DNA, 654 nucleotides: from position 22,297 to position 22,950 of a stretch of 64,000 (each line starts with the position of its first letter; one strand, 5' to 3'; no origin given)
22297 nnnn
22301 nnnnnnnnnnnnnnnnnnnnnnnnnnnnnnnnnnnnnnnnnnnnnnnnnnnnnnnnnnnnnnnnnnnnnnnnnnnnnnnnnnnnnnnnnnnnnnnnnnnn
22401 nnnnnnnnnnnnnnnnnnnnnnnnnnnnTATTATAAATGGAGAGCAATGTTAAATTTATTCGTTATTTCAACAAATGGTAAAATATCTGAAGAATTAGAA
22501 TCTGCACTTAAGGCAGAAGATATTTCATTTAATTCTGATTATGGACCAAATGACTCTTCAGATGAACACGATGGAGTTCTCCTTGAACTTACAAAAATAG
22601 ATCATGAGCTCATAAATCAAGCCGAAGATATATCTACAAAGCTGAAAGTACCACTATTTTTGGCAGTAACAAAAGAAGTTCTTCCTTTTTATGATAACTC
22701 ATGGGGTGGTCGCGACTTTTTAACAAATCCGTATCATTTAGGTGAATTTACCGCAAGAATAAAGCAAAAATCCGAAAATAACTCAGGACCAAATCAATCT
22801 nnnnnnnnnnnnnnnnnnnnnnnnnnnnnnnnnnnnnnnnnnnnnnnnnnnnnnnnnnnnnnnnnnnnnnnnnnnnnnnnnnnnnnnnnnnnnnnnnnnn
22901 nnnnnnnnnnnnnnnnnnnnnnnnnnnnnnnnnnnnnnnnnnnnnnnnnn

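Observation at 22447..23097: OmpR-family regulator with a dead receiver domain heading the nitrogen-assimilation block (GlnR-like candidate outside Actinobacteria)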

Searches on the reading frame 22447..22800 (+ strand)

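Call 14: search_protein_families(library=pfam, proteins=[window:22447-22800:+], max_evalue=10)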
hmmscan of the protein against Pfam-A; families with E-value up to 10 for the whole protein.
seq(118 aa): 1 family
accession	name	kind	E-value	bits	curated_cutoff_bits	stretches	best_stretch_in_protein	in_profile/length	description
PF07573.16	AreA_N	-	0.17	13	21.5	1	22-45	49-72/94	Nitrogen regulatory protein AreA N terminus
